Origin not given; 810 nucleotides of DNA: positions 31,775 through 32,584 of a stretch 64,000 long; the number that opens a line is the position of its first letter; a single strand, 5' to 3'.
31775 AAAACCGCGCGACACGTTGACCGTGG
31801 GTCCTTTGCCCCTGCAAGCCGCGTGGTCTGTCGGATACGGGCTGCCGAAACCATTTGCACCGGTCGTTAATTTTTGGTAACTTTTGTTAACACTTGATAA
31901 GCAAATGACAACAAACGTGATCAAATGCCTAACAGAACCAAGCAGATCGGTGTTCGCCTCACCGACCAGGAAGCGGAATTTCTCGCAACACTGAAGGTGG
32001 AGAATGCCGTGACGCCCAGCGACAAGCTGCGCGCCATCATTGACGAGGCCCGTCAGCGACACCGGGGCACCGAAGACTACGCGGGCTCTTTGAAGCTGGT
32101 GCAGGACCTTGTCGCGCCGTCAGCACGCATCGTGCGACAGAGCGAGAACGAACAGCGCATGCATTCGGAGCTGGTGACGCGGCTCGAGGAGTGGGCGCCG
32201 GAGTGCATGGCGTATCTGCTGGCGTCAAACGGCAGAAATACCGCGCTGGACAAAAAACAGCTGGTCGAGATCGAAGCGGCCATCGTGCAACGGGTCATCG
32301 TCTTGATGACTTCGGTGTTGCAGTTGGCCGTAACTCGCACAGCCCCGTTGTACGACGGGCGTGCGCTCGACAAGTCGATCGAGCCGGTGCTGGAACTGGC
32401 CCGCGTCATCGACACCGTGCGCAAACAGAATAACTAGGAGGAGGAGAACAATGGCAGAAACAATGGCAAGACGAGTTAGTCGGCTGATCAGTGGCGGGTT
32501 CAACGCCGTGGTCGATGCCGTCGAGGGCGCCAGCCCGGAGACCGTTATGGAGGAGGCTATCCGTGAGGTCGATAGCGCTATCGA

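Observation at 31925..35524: Four-gene membrane-stress operon (RHH-like protein, PspA, YqiJ/NfeD-like protein, flotillin) with no PspF/PspBC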

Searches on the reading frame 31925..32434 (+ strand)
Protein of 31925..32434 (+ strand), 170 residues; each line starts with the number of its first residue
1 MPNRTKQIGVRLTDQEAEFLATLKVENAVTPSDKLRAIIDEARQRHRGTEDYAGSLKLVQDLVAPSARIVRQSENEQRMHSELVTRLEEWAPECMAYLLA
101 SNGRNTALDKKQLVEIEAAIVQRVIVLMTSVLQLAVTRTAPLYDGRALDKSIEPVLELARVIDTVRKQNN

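Call 5: search_protein_families(library=pfam, proteins=[window:31925-32434:+], max_evalue=0.1)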
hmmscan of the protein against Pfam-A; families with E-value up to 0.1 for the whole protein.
window:31925-32434:+ (170 aa): 0 families

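Call 6: search_protein_families(library=ncbifam, proteins=[window:31925-32434:+], max_evalue=0.1)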
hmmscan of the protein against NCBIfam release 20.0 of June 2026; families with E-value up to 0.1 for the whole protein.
window:31925-32434:+ (170 aa): 1 family
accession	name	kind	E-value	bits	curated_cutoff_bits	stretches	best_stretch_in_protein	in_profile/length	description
NF010595.0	PRK13989.1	equivalog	0.011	15.8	108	1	18-84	5-69/85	cell division topological specificity factor MinE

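Call 7: find_homologous_proteins(query=window:31925-32434:+)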
Query window:31925-32434:+ (170 aa): 43 proteins with E <= 0.001 among 149 candidates.
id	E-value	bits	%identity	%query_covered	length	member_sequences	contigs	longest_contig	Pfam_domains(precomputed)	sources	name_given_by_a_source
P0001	1.0e-100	352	100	100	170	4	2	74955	-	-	-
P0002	8.3e-95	333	94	100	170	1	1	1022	-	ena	-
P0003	3.9e-93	327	92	100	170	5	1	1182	-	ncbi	-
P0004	5.1e-74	265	73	98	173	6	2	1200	-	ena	-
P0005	4.6e-73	262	73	99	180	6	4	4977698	-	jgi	-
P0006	3.7e-70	253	70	99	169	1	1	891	-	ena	-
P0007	5.2e-69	249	72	95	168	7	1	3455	-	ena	-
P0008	9.3e-68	245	69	100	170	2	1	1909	-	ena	-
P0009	3.4e-67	243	69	98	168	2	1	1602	-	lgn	-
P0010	2.2e-66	240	67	97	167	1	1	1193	-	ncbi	-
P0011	5.4e-66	239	69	95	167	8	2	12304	-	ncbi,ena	-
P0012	2.7e-65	237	67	99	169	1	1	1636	-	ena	-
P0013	3.5e-64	233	66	100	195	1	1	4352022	-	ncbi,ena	-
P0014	5.1e-64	233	66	98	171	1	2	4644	-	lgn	-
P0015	1.6e-63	231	67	95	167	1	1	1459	-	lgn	-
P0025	1.1e-35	141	47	95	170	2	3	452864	-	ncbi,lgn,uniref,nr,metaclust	ncbi:conserved hypothetical protein [Desulfosarcina cetonica]|uniref:hypothetical protein n=1 Tax=De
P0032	1.5e-32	131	45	96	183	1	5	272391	-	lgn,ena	-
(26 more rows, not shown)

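Call 12: find_encoding_contigs(protein=P0025, flank=6000, max_places=3)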
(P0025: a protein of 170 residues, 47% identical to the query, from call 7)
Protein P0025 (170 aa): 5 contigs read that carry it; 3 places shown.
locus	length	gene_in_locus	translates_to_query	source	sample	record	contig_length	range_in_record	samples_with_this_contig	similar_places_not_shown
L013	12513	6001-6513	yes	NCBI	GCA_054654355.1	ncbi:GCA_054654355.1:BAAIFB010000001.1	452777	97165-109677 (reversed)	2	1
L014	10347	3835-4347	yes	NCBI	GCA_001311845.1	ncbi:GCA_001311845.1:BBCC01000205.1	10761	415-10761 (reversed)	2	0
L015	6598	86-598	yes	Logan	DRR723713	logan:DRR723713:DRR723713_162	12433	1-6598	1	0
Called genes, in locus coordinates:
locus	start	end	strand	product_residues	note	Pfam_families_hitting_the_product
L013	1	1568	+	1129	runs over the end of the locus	PF00211:Guanylate_cyc, PF13191:AAA_16, PF13424:TPR_12 (faint)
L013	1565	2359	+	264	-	PF00849:PseudoU_synth_2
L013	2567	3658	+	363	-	PF21320:WHD_Rv2258c, PF01209:Ubie_methyltran, PF05175:MTS, PF13489:Methyltransf_23, PF08241:Methyltransf_11, PF08242:Methyltransf_12, PF13649:Methyltransf_25, PF13847:Methyltransf_31, +1 more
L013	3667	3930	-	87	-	-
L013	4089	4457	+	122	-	-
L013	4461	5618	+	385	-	-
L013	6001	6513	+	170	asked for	-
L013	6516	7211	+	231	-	PF04012:PspA_IM30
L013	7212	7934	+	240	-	PF21001:YqiJ_N, PF07290:YqiJ_OB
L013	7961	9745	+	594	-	PF01145:Band_7, PF15975:Flot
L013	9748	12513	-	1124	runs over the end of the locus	PF00664:ABC_membrane, PF00005:ABC_tran, PF00083:Sugar_tr, PF07690:MFS_1, PF13347:MFS_2 (weak), PF07690:MFS_1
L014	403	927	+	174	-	PF21320:WHD_Rv2258c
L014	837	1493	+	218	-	PF05175:MTS, PF13489:Methyltransf_23, PF01209:Ubie_methyltran, PF02390:Methyltransf_4 (weak), PF13847:Methyltransf_31, PF08241:Methyltransf_11, PF08242:Methyltransf_12, PF13649:Methyltransf_25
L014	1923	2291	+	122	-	-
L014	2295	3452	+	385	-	-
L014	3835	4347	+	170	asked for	-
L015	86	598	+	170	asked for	-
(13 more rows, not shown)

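Call 13: find_encoding_contigs(protein=P0013, flank=6000, max_places=2)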
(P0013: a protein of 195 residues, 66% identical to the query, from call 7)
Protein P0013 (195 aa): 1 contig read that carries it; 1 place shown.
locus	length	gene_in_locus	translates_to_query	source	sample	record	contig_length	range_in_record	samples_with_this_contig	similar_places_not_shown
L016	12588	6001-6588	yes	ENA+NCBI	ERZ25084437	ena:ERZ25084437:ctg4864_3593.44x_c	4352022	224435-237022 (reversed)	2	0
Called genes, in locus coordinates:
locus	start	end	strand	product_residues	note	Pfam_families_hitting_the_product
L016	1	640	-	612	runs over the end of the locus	PF01558:POR, PF01855:POR_N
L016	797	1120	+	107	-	PF12797:Fer4_2 (faint), PF12837:Fer4_6 (faint), PF13237:Fer4_10 (faint), PF14697:Fer4_21 (faint), PF12838:Fer4_7 (weak), PF13484:Fer4_16 (faint), PF00037:Fer4 (weak), PF11953:DUF3470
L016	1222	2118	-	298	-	PF00561:Abhydrolase_1, PF12146:Hydrolase_4, PF12697:Abhydrolase_6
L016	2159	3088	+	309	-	PF10340:Say1_Mug180, PF20434:BD-FAE, PF07859:Abhydrolase_3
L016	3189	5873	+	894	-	-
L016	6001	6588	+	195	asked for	-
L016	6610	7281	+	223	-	PF04012:PspA_IM30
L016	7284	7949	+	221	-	PF21001:YqiJ_N, PF07290:YqiJ_OB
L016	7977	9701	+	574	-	PF01145:Band_7, PF15975:Flot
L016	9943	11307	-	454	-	PF07942:CARME, PF08241:Methyltransf_11 (faint), PF13649:Methyltransf_25 (faint)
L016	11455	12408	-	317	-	-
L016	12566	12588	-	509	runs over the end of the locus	-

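Call 14: find_encoding_contigs(protein=P0032, flank=6000, max_places=3)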
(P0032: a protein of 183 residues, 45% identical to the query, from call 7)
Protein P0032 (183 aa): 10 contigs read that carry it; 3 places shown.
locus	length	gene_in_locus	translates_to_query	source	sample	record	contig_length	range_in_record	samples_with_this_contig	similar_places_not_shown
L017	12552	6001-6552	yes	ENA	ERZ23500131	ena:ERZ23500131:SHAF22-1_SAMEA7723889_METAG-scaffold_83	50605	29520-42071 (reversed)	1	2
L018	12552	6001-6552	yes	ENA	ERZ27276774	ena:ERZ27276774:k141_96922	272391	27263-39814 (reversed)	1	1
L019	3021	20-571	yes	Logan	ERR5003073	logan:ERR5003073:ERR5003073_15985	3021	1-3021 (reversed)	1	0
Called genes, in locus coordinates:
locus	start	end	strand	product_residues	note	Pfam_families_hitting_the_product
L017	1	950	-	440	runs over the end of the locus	PF16697:Yop-YscD_cpl, PF00498:FHA, PF00158:Sigma54_activat, PF14532:Sigma54_activ_2, PF07728:AAA_5 (weak)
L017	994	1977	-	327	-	PF00092:VWA (faint)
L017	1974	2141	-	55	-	-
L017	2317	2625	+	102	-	-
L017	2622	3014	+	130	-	PF04241:DUF423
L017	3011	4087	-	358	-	-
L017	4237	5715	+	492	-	PF00069:Pkinase, PF07714:PK_Tyr_Ser-Thr, PF01636:APH (faint), PF06293:Kdo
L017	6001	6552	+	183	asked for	-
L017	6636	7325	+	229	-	PF04012:PspA_IM30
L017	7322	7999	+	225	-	PF21001:YqiJ_N, PF07290:YqiJ_OB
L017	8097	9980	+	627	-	PF01145:Band_7, PF15975:Flot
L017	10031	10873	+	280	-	PF13532:2OG-FeII_Oxy_2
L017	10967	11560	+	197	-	PF13279:4HBT_2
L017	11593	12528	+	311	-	PF00149:Metallophos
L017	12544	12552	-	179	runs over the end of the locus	PF05099:TerB (weak)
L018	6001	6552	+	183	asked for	-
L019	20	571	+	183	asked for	-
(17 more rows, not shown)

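Call 28: find_related_loci(query=A1, collection=genome_contigs, flank=5000)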
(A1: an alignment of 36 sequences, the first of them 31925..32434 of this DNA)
Query A1 (170 aa) in genome_contigs; peptide patterns used: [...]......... (x = any residue, [..] = any of these).
104 stretches matched a pattern; 93 encode a relative of the query (tblastn E <= 1e-3); the best 80 are kept; 80 distinct loci.
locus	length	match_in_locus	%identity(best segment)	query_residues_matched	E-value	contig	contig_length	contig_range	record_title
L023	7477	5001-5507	93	1-169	9e-105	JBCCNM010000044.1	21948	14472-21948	MAG: Pseudomonadota bacterium isolate P01_C01_bin.79 k141_1814064_length_21948_cov_31.2834, whole genome shotgun sequenc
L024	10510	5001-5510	66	1-170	1e-72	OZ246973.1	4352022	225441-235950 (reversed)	MAG: Woeseiaceae bacterium isolate b23f494e-b508-4bf2-85c1-ed8b7ae4e92f genome assembly, chromosome: 1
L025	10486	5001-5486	59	1-162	1e-59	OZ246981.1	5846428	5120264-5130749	MAG: Woeseiaceae bacterium isolate 5a46694a-b1d3-4e4a-b91f-6d53a03b0b9f genome assembly, chromosome: 1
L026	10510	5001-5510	96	1-170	9e-108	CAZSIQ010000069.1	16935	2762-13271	MAG TPA_asm: uncultured Woeseiaceae bacterium isolate SRP135972_co1_277 genome assembly, contig: NODE_3831_length_16935_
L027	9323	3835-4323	47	1-162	4e-44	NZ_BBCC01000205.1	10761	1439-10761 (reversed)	Desulfosarcina cetonica JCM 12296, whole genome shotgun sequence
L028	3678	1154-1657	44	1-167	6e-44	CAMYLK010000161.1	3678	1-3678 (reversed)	MAG: uncultured Desulfobulbaceae bacterium isolate FCS_M_Desulfobacterota_12 genome assembly, contig: NODE_40694_length_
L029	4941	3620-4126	43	1-168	7e-42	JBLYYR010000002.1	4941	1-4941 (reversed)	MAG: Arenicellales bacterium isolate DBRS4.bin12 k97_2826, whole genome shotgun sequence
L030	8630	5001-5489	40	1-162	3e-41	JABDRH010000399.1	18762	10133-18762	MAG: Desulfatitalea sp. isolate Site_C24 k127_1308245, whole genome shotgun sequence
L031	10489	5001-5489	46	1-162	2e-41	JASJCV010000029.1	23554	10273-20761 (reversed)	MAG: Desulfobacterales bacterium isolate MO_167.B4 MO_167.c_1659, whole genome shotgun sequence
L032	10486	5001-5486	47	4-166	6e-41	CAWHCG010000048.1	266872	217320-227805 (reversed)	MAG: uncultured beta proteobacterium isolate MFD00962.bin.2.12 genome assembly, contig: contig_56933, whole genome shotg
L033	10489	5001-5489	43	1-162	1e-40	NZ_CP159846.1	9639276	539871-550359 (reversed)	Desulfosarcina variabilis str. Montpellier chromosome, complete genome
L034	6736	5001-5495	39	1-164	4e-40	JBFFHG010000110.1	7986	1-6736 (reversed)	MAG: Desulfosarcinaceae bacterium isolate Mix_mud16.2022.02.17 k141_2590710_length_7986_cov_6.0000, whole genome shotgun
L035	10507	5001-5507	38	1-168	2e-39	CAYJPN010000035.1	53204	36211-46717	MAG TPA_asm: uncultured Ignavibacteriaceae bacterium isolate ERP124720_co1_209 genome assembly, contig: NODE_873_length_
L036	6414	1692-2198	41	1-168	2e-39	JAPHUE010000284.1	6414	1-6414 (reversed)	MAG: Sedimenticola sp. isolate N3M-Bin_5 c_000001020889, whole genome shotgun sequence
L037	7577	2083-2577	40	1-164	2e-39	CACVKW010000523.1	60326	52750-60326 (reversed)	Olavius sp. associated proteobacterium Delta 1 isolate mag2:49deedb4-927c-43a8-ad40-04e63e16f3c8 genome assembly, contig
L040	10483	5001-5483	41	3-164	4e-38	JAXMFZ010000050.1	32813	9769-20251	MAG: Gammaproteobacteria bacterium isolate STL-PRO100 C3.186.fa-50, whole genome shotgun sequence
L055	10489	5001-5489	39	1-162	3e-30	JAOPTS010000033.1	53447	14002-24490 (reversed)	MAG: Reichenbachiella sp. isolate tPB_Bact1 H3element_contig_607, whole genome shotgun sequence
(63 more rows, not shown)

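Call 29: predict_structure(alignment_id=A1)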
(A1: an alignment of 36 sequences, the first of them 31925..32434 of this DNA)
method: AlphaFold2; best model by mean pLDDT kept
length: 170 residues; sequences in the alignment: 36
mean_pLDDT: 85.0   pTM: 0.64
mean pLDDT of the five models: 85.0, 83.5, 82.5, 82.1, 78.2
residues with pLDDT >= 90: 52; 70-90: 105; 50-70: 12; < 50: 1
segments of 3 or more residues with pLDDT < 50: none
pLDDT, mean of each block of 10 residues (from residue 1): 69 87 82 83 69 88 94 95 90 89 79 89 89 80 83 89 90
secondary structure, 60 per line:
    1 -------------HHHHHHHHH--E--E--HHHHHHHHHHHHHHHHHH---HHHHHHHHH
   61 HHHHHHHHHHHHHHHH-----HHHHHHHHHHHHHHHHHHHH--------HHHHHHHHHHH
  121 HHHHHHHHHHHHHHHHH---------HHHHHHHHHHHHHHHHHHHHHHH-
elements in order: H14-22 H31-48 H52-76 H82-101 H110-137 H147-169

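Call 33: fold_search(model_id=the predicted structure, library=pdb)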
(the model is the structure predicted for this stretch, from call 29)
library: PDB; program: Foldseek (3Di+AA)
matches with E <= 10: 17; with E <= 0.001: 0
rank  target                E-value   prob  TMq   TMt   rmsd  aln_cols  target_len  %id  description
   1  6u8y_C                3.5e+00  0.13  0.27  0.36   8.7       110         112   14  Structure of the membrane-bound sulfane sulfur reductase (MBS), an archaeal respiratory membrane complex (released 2020-09-09)
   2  8cph_B                4.2e+00  0.05  0.14  0.11  12.4        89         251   15  Crystal structure of PPAR gamma (PPARG) in complex with WY-14643 (inactive form) (released 2023-07-12)
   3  3l8i_C                5.8e+00  0.10  0.31  0.26  12.2       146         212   14  Crystal structure of CCM3, a cerebral cavernous malformation protein critical for vascular integrity (released 2010-05-19)
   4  2a9u_A                6.9e+00  0.05  0.22  0.26  16.8       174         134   13  Structure of the N-terminal domain of Human Ubiquitin carboxyl-terminal hydrolase 8 (USP8) (released 2005-08-16)
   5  2hsb                  6.9e+00  0.02  0.14  0.17  13.7       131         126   11  Crystal structure of a hepn domain containing protein (af_0298) from archaeoglobus fulgidus at 1.95 A resolution (released 2006-08-15)
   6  2im8_B                7.3e+00  0.08  0.21  0.28   8.9       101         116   12  X-Ray Crystal Structure of Protein yppE from Bacillus subtilis. Northeast Structural Genomics Consortium Target SR213. (released 2006-10-17)
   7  3kkb_A                7.3e+00  0.05  0.22  0.27  17.5       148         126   11  The crystal structure of a two-component sensor domain from Pseudomonas aeruginosa PA01 (released 2009-11-17)
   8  9x2m_F                7.7e+00  0.10  0.27  0.27  11.2       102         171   10  Gut transporter with sorbitol (released 2026-03-04)
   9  8usn_A                7.7e+00  0.04  0.21  0.11  17.9       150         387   14  Intracellular cryo-tomography structure of EBOV nucleocapsid at 8.9 Angstrom (released 2024-10-02)
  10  6z16_G                8.2e+00  0.11  0.29  0.44   6.3        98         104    9  Structure of the Mrp antiporter complex (released 2020-08-12)
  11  2huj                  8.7e+00  0.07  0.20  0.26   9.1        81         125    9  Crystal structure of a protein of uknown function (NP_471338.1) from Listeria innocua at 1.74 A resolution (released 2006-08-08)
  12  6an1_B                8.7e+00  0.02  0.14  0.11  12.3        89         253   15  Crystal structure of the complex between PPARgamma LBD and the ligand AM-879 (released 2018-02-14)
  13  6dgq_B                9.2e+00  0.02  0.13  0.10  13.8        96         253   16  Crystal Structure of Human PPARgamma Ligand Binding Domain in Complex with CAY10506 (released 2019-05-22)
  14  9gwf_B                9.2e+00  0.02  0.14  0.11  12.3        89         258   16  Human PPAR-gamma ligand binding domain in complex with LW100 (released 2025-10-08)
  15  9qgj_A                9.2e+00  0.02  0.14  0.10  15.1       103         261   17  Human PPAR-gamma ligand binding domain in complex with LW90 (released 2026-03-25)
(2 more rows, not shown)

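Call 67: search_protein_representatives(alignment_id=A1)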
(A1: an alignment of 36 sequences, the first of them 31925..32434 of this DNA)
Query: 36 sequences, 173 profile positions. Proteins with E-value up to 0.001 (for the whole library): 436; up to 1e-10: 351; up to 1e-30: 185. The best 150 are listed.
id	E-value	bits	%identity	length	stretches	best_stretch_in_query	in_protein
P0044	4.5e-62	225.0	-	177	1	4-164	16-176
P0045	1.7e-58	213.3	-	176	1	1-169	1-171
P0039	2.8e-58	212.6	-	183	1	5-171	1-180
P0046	2.4e-57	209.6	-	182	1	1-172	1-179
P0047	1.6e-56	206.9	-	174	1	4-170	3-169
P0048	1.8e-56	206.7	-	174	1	1-168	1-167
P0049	7.0e-56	204.8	-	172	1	1-167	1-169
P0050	1.2e-54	200.8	-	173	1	5-171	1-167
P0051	1.4e-54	200.6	-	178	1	3-169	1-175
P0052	6.4e-54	198.4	-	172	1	1-167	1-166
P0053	1.7e-53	197.1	-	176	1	3-170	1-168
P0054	2.0e-53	196.8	-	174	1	1-169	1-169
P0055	2.3e-53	196.6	-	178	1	1-168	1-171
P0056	2.9e-53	196.3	-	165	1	5-169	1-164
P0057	3.1e-53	196.2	-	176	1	1-172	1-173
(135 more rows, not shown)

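Call 68: search_protein_families(library=pfam, alignment_id=A1, max_evalue=10)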
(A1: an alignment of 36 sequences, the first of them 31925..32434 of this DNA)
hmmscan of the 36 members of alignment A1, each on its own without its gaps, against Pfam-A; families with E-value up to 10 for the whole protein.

A. member 1, window:31925-32434:+ (170 aa): 0 families

B. families by the number of members that match (of 36 scanned): 26 families (the first 25 are shown)
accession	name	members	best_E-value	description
PF09036.15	Bcr-Abl_Oligo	2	0.12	Bcr-Abl oncoprotein oligomerisation domain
PF25795.1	TPR_XPO7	1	0.003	Exportin-7-like, TPR repeats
PF09543.15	DUF2379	1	0.014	Protein of unknown function (DUF2379)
PF17100.10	NACHT_N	1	0.025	N-terminal domain of NWD NACHT-NTPase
PF06188.17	HrpE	1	0.033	HrpE/YscL/FliH and V-type ATPase subunit E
PF10970.13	GerPE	1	0.043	Spore germination protein GerPE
PF00275.25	EPSP_synthase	1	0.049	EPSP synthase (3-phosphoshikimate 1-carboxyvinyltransferase)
PF03833.19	PolC_DP2_N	1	0.051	DNA polymerase II large subunit DP2, N-terminal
PF07217.16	Het-C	1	0.058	Heterokaryon incompatibility protein Het-C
PF13319.11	DUF4090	1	0.06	Protein of unknown function (DUF4090)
PF23789.1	Pre_tape_measure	1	0.061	Pre-tape measure protein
PF04003.17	Utp12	1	0.066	Dip2/Utp12 Family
PF18581.7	SYCP2_ARLD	1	0.073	Synaptonemal complex 2 armadillo-repeat-like domain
PF16392.11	DUF5001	1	0.076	Ig-like domain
PF21983.2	NikA-like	1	0.081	Mobilization protein NikA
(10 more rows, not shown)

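Call 69: search_solved_structures(query=A1, max_evalue=10, show_alignments=2)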
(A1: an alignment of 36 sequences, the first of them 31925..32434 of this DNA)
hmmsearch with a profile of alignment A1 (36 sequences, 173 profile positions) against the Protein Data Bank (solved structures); distinct sequences matched with E-value up to 10: 3.
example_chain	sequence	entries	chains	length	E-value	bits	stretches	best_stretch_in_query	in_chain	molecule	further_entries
7w5z_O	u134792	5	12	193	0.11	15.3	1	46-112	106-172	Cytochrome c oxidase subunit TT15 | Mobilization protein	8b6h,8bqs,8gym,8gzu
4kq8_A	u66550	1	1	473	0.65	12.8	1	34-135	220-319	Cytochrome P450 19A1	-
3eqm_A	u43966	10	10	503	0.72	12.6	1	34-135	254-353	Cytochrome P450 19A1 | Aromatase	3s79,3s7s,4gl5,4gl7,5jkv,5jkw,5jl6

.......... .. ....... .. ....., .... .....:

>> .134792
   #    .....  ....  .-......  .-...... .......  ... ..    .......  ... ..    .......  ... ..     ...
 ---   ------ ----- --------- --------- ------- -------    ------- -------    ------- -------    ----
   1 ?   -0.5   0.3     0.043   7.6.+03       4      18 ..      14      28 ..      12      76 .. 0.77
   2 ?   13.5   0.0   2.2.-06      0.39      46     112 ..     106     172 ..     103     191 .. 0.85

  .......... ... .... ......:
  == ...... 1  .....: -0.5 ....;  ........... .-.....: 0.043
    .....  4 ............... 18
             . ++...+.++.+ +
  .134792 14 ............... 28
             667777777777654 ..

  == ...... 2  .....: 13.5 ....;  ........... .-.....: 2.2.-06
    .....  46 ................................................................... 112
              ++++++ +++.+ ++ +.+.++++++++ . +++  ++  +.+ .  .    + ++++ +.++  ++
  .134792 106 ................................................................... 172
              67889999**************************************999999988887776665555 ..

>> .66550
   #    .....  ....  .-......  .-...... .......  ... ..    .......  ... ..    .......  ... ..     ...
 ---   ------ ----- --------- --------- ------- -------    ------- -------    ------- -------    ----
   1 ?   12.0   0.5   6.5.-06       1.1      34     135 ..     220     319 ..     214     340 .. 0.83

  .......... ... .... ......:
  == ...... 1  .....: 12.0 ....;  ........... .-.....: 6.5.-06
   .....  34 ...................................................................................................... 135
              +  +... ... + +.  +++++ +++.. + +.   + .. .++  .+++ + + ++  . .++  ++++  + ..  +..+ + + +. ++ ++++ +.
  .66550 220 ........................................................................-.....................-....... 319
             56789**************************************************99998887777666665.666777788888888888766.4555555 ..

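Call 74: find_homologous_proteins(query=L055:5500-6198:+, max_evalue=1e-20)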
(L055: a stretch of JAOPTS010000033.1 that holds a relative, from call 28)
Query L055:5500-6198:+ (233 aa): 228 proteins with E <= 1e-20 among 938 candidates; the best 120 are listed.
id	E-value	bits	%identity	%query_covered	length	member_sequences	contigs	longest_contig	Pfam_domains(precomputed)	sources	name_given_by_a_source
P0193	7.6e-129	446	100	97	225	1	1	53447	PF04012.18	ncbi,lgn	ncbi:MAG: PspA/IM30 family protein [Reichenbachiella sp.]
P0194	1.5e-117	409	92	97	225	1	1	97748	PF04012.18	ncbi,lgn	ncbi:MAG: PspA/IM30 family protein [Fibrobacterales bacterium]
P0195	8.6e-90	318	73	97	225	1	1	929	PF04012.18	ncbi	-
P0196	3.2e-65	238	56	96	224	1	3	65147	PF04012.18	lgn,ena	-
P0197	1.3e-64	236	57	96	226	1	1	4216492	PF04012.18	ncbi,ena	-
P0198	5.3e-64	234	54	97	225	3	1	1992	PF04012.18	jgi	-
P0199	1.2e-63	233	54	96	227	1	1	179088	PF04012.18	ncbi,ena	-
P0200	2.1e-63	232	55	96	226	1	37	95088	PF04012.18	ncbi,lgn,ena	-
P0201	1.2e-61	226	54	96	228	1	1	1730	PF04012.18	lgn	-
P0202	2.3e-61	225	56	97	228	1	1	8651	PF04012.18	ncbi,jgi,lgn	-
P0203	4.2e-61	225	55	96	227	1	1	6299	PF04012.18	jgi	jgi:phage shock protein A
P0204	5.7e-61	224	53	97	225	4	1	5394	PF04012.18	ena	-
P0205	2.5e-60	222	52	96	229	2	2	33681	PF04012.18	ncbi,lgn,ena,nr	ncbi:MAG: PspA/IM30 family protein [Bdellovibrionales bacterium]|nr:PspA/IM30 family protein [Bdello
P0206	4.0e-60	221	55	97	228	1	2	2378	PF04012.18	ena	-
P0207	9.0e-60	220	53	97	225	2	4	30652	PF04012.18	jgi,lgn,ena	-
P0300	2.4e-52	196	46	97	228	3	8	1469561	PF04012.18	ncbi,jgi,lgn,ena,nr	ncbi:MAG TPA: PspA/IM30 family protein [Myxococcota bacterium]|nr:PspA/IM30 family protein [Myxococc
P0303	2.9e-52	196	51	96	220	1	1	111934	PF04012.18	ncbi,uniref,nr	ncbi:PspA/IM30 family protein [Microbulbifer hainanensis]|uniref:PspA/IM30 family protein n=1 Tax=Mi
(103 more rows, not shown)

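Call 75: find_encoding_contigs(protein=P0303, flank=4000, max_places=1)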
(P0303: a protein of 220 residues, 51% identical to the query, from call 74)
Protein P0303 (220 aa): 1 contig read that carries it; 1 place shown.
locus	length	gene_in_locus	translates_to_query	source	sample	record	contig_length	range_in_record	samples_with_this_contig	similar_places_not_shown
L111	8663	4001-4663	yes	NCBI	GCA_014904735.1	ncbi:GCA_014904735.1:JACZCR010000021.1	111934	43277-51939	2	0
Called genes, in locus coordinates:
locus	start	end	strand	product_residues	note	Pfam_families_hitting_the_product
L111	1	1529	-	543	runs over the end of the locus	PF19290:PmbA_TldD_2nd (faint), PF01523:PmbA_TldD_1st, PF19289:PmbA_TldD_3rd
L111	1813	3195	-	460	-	PF18127:NAMPT_N, PF04095:NAPRTase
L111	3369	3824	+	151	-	-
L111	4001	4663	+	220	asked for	PF04012:PspA_IM30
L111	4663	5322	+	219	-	PF21001:YqiJ_N, PF07290:YqiJ_OB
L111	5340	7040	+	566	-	PF01145:Band_7 (faint), PF15975:Flot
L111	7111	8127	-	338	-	PF00135:COesterase, PF20434:BD-FAE, PF07859:Abhydrolase_3, PF00326:Peptidase_S9 (weak), PF01738:DLH (weak)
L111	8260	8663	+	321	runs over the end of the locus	PF00226:DnaJ, PF01556:DnaJ_C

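Call 76: find_encoding_contigs(protein=P0300, flank=4000, max_places=1)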
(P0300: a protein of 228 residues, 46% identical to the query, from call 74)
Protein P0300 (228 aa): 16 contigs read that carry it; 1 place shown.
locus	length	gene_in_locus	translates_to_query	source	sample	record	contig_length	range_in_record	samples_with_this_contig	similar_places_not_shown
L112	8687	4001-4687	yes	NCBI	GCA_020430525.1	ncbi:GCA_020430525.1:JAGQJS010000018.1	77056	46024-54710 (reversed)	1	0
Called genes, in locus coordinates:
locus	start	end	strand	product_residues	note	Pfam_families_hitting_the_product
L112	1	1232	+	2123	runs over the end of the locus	PF00109:ketoacyl-synt, PF02801:Ketoacyl-synt_C, PF16197:KAsynt_C_assoc, PF00698:Acyl_transf_1, PF21089:PKS_DH_N, PF14765:PS-DH (weak), PF13602:ADH_zinc_N_2 (weak), PF00550:PP-binding (weak), +1 more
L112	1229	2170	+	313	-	PF12146:Hydrolase_4, PF00561:Abhydrolase_1, PF12697:Abhydrolase_6, PF03096:Ndr (weak)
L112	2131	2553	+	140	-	PF11578:DUF3237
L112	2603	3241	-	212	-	PF13577:SnoaL_4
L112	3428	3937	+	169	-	-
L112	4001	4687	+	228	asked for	PF04012:PspA_IM30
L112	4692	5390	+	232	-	PF21001:YqiJ_N, PF07290:YqiJ_OB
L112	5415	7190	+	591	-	PF01145:Band_7, PF15975:Flot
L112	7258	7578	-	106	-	PF03992:ABM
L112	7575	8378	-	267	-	PF07885:Ion_trans_2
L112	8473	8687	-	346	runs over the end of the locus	PF00296:Bac_luciferase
